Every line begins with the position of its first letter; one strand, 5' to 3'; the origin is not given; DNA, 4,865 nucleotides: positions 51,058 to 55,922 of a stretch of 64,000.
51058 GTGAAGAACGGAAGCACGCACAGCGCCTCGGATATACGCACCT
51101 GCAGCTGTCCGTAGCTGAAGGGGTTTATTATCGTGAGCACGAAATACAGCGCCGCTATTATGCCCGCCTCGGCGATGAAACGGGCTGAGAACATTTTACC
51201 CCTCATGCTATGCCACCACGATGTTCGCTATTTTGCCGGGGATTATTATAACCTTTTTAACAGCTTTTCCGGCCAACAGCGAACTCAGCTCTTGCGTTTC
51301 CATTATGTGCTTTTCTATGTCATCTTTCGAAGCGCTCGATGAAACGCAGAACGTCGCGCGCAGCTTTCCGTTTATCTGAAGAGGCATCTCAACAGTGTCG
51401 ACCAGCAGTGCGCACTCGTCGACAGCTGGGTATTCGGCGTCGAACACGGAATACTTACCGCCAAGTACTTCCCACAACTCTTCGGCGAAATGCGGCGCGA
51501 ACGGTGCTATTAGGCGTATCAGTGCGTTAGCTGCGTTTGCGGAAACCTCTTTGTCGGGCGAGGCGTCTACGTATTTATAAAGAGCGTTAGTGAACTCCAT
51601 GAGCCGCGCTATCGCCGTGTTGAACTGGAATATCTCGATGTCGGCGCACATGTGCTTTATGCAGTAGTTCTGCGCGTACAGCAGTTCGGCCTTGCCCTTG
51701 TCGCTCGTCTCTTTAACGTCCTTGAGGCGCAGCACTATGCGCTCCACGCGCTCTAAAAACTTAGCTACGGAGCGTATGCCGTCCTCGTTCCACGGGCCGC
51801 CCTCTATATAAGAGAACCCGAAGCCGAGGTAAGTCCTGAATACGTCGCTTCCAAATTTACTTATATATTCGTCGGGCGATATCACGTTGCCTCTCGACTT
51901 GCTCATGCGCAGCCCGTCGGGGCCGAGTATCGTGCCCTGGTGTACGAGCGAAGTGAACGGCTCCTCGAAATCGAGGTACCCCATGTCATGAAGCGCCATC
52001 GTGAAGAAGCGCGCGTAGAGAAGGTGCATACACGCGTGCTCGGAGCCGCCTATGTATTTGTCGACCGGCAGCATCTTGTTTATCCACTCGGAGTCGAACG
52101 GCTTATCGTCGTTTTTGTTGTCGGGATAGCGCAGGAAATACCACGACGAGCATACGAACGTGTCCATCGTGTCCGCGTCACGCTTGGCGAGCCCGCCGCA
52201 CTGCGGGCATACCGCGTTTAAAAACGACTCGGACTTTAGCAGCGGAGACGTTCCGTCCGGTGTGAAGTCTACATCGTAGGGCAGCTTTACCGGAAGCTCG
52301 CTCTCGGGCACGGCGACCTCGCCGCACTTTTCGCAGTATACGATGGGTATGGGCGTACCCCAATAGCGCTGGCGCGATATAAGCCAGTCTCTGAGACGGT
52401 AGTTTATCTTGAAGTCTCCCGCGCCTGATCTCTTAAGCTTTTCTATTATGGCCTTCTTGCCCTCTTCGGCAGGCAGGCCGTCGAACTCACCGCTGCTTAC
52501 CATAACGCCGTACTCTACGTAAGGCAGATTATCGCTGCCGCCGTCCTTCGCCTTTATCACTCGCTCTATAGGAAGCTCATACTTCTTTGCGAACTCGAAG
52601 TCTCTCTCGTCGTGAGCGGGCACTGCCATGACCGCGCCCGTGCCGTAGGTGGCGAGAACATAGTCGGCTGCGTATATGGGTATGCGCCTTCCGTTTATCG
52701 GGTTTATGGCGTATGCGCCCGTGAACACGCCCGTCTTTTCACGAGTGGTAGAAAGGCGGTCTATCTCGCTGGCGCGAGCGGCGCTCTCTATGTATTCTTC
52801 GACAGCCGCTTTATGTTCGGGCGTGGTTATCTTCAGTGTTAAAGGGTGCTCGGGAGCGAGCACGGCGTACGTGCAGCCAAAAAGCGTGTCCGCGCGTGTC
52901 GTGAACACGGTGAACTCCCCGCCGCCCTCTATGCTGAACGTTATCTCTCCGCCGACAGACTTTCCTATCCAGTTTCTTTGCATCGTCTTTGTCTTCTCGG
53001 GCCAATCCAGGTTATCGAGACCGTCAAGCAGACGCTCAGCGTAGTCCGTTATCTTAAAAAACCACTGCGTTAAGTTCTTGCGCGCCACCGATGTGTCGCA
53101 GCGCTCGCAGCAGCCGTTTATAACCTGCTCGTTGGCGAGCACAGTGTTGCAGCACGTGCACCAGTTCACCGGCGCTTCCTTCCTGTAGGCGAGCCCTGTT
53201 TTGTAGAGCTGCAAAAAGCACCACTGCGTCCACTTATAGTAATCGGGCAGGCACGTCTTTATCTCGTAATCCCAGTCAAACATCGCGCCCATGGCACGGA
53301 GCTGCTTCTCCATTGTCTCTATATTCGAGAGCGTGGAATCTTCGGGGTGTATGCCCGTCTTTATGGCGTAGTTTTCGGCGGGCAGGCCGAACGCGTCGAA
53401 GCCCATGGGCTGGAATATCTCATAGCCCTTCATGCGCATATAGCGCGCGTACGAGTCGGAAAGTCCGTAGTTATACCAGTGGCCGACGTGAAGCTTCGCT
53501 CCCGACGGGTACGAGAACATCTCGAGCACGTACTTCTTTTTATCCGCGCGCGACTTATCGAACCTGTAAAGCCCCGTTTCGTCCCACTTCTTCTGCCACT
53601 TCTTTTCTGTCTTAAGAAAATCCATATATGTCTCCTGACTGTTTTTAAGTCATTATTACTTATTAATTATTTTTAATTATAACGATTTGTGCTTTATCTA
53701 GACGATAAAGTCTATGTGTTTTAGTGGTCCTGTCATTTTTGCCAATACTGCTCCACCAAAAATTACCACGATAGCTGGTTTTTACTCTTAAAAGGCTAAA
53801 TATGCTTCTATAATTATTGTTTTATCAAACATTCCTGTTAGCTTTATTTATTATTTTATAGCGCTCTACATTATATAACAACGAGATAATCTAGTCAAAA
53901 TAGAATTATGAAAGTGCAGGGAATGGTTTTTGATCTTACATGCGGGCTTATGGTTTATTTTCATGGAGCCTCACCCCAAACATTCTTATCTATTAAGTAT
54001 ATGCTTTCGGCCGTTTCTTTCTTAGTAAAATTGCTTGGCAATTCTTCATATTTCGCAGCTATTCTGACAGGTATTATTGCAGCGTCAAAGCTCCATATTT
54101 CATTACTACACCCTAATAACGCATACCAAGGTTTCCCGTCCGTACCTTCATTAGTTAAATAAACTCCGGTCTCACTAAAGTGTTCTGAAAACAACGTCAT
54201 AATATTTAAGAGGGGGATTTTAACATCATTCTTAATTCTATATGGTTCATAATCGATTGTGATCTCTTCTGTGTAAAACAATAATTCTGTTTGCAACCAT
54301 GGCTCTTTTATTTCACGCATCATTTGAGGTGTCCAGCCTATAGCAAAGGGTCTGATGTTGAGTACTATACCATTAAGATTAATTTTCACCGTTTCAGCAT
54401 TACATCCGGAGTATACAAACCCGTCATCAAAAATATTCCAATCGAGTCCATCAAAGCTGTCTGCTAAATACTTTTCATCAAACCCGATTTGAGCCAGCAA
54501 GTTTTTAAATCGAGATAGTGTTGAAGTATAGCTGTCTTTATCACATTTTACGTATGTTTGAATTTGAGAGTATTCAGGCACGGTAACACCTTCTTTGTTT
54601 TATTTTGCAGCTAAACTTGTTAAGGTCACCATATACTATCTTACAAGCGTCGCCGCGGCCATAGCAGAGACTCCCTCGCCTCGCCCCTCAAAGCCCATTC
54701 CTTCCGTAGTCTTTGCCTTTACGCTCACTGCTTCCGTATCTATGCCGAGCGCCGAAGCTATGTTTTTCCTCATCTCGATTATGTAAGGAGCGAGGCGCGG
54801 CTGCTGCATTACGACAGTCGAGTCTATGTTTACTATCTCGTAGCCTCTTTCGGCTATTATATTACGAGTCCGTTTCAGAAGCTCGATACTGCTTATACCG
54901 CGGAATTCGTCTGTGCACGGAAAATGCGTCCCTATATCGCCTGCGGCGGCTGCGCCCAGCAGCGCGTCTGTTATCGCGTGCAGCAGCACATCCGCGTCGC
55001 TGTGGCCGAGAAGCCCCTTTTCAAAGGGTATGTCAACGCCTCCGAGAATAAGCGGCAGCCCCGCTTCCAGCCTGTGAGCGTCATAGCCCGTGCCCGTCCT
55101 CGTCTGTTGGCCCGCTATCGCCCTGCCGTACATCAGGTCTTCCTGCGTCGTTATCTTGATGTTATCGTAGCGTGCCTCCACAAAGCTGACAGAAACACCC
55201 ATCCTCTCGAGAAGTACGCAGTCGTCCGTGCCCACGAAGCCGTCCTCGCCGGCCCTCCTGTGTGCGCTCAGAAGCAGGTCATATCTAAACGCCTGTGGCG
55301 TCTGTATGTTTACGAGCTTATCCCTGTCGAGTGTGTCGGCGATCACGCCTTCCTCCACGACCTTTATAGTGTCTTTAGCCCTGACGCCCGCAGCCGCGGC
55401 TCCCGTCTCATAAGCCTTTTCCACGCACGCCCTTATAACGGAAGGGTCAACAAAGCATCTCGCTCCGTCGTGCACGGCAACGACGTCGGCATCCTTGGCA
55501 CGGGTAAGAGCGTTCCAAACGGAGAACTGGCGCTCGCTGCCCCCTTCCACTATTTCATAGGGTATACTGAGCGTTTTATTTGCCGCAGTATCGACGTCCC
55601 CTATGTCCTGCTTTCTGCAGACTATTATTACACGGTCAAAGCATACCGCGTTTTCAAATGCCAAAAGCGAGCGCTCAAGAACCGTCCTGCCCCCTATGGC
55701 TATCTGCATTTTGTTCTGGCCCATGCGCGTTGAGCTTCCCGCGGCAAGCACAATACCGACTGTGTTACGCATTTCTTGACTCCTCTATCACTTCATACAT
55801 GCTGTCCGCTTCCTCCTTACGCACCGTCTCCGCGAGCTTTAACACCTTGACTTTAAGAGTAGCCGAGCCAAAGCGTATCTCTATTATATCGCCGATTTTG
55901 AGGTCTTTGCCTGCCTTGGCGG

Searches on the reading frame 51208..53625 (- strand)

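Call 30: search_protein_families(library=pfam, proteins=[window:51208-53625:-])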
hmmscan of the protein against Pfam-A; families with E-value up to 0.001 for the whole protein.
window:51208-53625:- (805 aa): 4 families
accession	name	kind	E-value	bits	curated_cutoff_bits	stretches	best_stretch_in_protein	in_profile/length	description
PF13603.12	tRNA-synt_1_2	-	4.8e-69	232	25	1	217-397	1-184/185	Leucyl-tRNA synthetase, editing domain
PF00133.28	tRNA-synt_1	-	7.3e-49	167.1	22.7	2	9-220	1-225/414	tRNA synthetases class I (I, L, M and V)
PF09334.17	tRNA-synt_1g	-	6.8e-28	98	20.1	2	38-183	8-149/391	tRNA synthetases class I (M)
PF08264.19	Anticodon_1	-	1.8e-20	73.8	25.1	1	653-767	9-144/148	Anticodon-binding domain of tRNA ligase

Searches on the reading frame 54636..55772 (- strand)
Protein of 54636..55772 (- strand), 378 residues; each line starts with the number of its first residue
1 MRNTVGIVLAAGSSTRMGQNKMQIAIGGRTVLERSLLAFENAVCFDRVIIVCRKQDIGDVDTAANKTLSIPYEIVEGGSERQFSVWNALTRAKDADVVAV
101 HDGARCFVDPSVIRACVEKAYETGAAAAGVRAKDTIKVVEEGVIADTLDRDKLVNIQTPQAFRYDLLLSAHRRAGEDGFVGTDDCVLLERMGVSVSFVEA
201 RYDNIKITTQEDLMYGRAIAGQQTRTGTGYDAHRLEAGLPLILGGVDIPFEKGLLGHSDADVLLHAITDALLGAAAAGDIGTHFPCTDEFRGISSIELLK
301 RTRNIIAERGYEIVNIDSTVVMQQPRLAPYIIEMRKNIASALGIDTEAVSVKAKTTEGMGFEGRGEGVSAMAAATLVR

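Call 30: search_protein_families(library=pfam, proteins=[window:54636-55772:-])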
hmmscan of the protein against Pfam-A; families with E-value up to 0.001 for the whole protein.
window:54636-55772:- (378 aa): 4 families
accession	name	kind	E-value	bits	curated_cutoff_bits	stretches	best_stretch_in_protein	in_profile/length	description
PF02542.21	YgbB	-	6.4e-64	215.4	26.7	1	225-376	2-154/155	YgbB family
PF01128.25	IspD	-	9.8e-54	182.9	27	1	7-219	4-218/221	2-C-methyl-D-erythritol 4-phosphate cytidylyltransferase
PF12804.13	NTP_transf_3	-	1.1e-14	55.4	27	1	6-136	1-127/160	MobA-like NTP transferase domain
PF02348.25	CTP_transf_3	-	2.7e-05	24.5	22.6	1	5-125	1-119/217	Cytidylyltransferase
